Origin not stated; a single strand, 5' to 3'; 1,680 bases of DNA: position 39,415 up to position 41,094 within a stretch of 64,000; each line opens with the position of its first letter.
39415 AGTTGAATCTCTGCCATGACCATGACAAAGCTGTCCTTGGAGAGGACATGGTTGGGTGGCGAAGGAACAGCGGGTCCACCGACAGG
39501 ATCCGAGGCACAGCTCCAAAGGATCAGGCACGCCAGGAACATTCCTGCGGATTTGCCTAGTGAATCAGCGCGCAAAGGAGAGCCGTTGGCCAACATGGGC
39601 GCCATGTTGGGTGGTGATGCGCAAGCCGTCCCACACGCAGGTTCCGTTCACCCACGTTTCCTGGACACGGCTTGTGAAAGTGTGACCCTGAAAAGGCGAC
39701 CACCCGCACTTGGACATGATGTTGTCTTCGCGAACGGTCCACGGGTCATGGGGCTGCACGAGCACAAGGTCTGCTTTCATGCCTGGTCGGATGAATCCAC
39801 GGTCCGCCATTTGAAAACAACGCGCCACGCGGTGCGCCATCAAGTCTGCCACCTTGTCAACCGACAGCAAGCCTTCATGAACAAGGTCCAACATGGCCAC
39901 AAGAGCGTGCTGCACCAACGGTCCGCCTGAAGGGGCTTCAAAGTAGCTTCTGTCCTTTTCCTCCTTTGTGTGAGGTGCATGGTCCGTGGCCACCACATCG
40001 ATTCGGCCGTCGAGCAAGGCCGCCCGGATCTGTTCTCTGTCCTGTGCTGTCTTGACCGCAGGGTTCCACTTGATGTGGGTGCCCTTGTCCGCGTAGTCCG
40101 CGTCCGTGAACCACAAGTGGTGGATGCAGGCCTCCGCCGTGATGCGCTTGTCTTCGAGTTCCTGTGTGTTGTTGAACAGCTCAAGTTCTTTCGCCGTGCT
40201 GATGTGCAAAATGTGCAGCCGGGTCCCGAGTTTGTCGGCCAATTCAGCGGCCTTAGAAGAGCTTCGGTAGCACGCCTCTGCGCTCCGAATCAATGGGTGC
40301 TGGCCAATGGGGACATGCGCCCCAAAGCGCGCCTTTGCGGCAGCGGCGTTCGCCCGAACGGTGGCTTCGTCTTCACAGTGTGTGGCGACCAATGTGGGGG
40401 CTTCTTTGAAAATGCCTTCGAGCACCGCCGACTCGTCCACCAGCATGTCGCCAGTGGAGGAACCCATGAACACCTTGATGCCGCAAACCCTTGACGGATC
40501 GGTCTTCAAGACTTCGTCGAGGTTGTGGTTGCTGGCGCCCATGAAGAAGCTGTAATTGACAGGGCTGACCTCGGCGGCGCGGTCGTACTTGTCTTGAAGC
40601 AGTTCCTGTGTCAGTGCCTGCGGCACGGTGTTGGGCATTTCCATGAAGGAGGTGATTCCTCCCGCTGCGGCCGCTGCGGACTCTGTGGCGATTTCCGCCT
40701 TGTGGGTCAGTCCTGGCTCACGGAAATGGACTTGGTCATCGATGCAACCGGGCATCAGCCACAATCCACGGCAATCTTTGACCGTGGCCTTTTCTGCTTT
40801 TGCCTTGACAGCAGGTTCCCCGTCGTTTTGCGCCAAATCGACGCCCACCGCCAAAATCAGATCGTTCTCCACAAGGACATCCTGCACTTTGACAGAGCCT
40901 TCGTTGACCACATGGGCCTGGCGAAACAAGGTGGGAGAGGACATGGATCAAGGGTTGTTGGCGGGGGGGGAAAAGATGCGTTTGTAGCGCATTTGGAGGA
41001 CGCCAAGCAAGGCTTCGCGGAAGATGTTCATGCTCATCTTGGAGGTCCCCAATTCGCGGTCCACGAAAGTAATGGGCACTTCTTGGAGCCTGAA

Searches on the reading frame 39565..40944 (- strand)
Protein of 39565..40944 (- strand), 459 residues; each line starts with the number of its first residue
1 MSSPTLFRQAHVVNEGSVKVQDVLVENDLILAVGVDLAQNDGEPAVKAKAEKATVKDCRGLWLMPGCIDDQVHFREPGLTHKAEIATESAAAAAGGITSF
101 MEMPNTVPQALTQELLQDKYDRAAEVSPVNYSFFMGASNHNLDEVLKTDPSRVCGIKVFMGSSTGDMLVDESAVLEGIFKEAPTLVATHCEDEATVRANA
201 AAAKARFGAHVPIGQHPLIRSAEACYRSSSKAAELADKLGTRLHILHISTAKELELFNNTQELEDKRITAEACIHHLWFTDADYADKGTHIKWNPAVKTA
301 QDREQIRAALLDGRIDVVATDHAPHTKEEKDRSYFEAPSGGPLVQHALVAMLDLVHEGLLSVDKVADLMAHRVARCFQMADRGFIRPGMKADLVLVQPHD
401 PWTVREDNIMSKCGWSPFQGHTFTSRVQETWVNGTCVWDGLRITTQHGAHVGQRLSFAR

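Call 26: search_protein_families(library=ncbifam, proteins=[window:39565-40944:-], max_evalue=0.00001)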
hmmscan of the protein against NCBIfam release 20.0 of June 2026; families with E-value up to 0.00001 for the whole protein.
window:39565-40944:- (459 aa): 38 families (the best 25 are shown)
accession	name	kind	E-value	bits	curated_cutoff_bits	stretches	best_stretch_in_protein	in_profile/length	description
NF006688.0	PRK09236.1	equivalog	1.7e-200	666.5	535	1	4-459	3-444/444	dihydroorotase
NF005751.0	PRK07575.1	equivalog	4e-134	447.4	529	1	5-457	5-436/440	dihydroorotase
NF006559.0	PRK09060.1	equivalog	1.1e-110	370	482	1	5-451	7-436/444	dihydroorotase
NF002668.0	PRK02382.1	equivalog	2.5e-90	303.3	452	1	18-449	11-422/436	dihydroorotase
TIGR00857.1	pyrC_multi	subfamily_domain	8.8e-78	262.1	279.05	1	50-437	24-408/412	dihydroorotase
NF004839.0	PRK06189.1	equivalog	3.7e-76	256.6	631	1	6-447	6-440/451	allantoinase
TIGR03178.1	allantoinase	equivalog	4.8e-76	256.3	357.85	1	6-448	3-436/441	allantoinase AllB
NF006836.0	PRK09357.1-1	equivalog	1.2e-62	212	538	1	6-437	5-423/432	dihydroorotase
NF006837.0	PRK09357.1-2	equivalog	3.6e-60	203.7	575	1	5-439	3-423/428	dihydroorotase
NF006839.0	PRK09357.1-4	equivalog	2.2e-57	194.6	576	1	19-439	18-421/422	dihydroorotase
NF003271.0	PRK04250.1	equivalog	1.2e-55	188.8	405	1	55-443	41-393/407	dihydroorotase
NF005960.0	PRK08044.1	equivalog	2.2e-55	188.2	688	1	1-439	1-434/453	allantoinase AllB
NF006844.0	PRK09357.2-5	equivalog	8.8e-55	186.4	701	1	19-438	20-420/422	dihydroorotase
NF006558.0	PRK09059.1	equivalog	2.1e-54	184.7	645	1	2-438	2-427/430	dihydroorotase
NF058539.1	ergo_uti2_ErtD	equivalog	1.2e-53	182.7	650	1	45-448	33-440/449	hydantoin-5-propionate amidohydrolase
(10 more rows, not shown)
